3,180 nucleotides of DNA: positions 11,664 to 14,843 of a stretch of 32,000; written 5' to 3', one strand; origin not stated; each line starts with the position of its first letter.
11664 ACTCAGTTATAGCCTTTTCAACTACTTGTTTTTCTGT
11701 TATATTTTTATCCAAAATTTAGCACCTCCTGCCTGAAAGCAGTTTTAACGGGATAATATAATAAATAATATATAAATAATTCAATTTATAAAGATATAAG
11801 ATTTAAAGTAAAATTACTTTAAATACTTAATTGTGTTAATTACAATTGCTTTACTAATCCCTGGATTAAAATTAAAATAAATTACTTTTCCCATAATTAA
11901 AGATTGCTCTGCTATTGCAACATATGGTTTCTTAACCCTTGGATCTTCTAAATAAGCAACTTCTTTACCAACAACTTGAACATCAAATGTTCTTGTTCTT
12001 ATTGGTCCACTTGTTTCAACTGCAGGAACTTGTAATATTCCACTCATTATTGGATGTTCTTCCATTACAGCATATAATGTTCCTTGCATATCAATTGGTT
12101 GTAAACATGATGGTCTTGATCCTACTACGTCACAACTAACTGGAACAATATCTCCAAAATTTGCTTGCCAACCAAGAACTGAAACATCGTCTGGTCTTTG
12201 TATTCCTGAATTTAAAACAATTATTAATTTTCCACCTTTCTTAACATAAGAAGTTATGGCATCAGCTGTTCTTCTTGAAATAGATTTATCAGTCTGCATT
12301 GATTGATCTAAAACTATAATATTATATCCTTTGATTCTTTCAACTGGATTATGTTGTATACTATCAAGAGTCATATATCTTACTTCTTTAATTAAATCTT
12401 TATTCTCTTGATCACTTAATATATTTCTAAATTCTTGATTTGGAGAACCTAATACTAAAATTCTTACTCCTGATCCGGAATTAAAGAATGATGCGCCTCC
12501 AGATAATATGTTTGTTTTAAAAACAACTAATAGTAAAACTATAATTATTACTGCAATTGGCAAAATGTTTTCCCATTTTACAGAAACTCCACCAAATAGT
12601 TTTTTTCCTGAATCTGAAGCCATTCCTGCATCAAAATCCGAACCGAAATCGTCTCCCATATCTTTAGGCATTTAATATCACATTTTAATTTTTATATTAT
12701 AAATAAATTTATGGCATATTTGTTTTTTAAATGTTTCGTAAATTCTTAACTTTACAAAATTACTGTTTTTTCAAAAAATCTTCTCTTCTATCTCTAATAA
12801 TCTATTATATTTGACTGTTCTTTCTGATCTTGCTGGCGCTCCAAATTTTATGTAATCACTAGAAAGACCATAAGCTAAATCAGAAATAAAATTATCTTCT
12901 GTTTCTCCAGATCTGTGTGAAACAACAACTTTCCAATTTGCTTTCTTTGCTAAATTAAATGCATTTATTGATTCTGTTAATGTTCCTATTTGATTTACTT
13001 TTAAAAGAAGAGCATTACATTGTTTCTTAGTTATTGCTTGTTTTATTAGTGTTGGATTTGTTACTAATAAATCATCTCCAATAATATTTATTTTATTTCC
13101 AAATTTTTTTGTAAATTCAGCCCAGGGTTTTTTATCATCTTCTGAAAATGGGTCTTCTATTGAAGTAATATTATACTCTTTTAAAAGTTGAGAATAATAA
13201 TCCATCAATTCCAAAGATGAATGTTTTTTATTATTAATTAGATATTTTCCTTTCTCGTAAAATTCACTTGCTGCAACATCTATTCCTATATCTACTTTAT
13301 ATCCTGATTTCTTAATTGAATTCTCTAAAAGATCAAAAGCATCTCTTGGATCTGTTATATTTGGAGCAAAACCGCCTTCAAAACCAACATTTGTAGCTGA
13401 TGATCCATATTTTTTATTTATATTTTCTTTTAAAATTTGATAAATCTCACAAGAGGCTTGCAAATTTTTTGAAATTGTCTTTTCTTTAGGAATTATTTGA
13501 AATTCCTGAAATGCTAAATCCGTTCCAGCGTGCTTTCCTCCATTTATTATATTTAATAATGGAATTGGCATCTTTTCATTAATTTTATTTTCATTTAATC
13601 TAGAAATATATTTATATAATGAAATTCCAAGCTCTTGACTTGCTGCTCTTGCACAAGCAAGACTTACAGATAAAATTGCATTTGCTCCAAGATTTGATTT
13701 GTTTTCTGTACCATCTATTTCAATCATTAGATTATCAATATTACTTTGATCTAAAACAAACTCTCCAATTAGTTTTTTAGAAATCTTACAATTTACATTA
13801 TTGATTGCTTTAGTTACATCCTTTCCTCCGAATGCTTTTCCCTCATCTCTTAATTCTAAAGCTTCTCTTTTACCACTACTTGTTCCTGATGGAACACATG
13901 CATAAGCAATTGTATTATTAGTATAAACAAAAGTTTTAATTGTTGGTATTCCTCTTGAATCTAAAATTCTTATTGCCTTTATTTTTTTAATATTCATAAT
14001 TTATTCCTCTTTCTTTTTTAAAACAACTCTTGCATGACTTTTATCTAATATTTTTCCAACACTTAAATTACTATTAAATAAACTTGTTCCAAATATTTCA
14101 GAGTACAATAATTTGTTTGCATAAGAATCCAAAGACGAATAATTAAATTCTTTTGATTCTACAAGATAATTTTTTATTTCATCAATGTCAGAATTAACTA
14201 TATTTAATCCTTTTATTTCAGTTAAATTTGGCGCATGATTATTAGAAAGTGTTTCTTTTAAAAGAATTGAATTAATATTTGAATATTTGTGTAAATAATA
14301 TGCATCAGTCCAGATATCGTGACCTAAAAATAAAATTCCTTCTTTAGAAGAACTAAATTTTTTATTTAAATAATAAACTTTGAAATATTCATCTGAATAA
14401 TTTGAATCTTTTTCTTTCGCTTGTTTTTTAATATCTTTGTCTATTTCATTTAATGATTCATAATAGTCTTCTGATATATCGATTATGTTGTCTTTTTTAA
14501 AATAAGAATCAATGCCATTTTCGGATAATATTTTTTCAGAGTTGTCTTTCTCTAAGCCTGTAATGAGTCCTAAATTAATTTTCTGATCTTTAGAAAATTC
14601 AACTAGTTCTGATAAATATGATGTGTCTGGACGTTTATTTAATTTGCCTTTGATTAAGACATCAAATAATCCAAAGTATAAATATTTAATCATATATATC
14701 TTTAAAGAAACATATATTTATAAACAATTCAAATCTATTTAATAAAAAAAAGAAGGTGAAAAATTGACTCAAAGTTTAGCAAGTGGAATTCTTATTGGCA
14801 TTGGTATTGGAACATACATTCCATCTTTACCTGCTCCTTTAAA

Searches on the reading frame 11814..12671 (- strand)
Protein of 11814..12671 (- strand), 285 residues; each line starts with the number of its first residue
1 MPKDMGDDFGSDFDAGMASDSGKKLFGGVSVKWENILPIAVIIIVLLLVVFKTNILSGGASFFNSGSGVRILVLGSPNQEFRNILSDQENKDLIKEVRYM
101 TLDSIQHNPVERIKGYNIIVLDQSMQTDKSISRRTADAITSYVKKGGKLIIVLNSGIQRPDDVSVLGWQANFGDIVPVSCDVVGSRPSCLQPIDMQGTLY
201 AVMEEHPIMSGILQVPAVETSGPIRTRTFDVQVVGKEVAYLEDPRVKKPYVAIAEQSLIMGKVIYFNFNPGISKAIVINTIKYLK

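Call 6: search_protein_families(library=pfam, proteins=[window:11814-12671:-], max_evalue=0.01)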
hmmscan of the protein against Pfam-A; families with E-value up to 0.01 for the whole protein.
window:11814-12671:- (285 aa): 0 families

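Call 18: search_protein_families(library=ncbifam, proteins=[window:11814-12671:-], max_evalue=0.1)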
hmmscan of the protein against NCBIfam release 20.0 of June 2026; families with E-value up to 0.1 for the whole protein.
window:11814-12671:- (285 aa): 0 families

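Call 36: search_protein_families(library=pfam, proteins=[window:11814-12671:-], max_evalue=0.1)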
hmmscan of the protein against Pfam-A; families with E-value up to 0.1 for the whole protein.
window:11814-12671:- (285 aa): 3 families
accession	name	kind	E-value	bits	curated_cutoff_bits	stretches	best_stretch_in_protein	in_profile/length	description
PF09822.16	ABC_transp_aux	-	0.011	15.4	34.7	1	96-155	30-82/288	ABC-type uncharacterized transport system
PF24157.1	DUF7408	-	0.013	16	27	1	97-188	20-97/174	Domain of unknown function (DUF7408)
PF08532.16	Glyco_hydro_42M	-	0.042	13.8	25.8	1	112-167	54-105/207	Beta-galactosidase trimerisation domain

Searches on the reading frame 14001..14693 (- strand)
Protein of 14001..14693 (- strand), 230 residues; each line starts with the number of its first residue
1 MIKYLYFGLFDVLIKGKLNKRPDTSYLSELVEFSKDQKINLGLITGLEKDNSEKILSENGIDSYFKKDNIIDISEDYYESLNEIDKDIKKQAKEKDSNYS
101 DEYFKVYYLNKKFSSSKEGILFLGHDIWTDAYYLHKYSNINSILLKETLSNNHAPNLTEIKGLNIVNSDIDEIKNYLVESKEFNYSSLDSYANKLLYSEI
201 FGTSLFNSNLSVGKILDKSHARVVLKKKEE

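Call 6: search_protein_families(library=pfam, proteins=[window:14001-14693:-], max_evalue=0.01)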
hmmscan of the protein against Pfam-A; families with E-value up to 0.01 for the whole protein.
window:14001-14693:- (230 aa): 0 families

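Call 16: search_protein_families(library=pfam, proteins=[window:14001-14693:-], max_evalue=0.1)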
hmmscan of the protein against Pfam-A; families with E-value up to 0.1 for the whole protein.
window:14001-14693:- (230 aa): 1 family
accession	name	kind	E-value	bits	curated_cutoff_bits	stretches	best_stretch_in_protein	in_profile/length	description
PF00702.32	Hydrolase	-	0.076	13.8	26.4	0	28-94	104-165/191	haloacid dehalogenase-like hydrolase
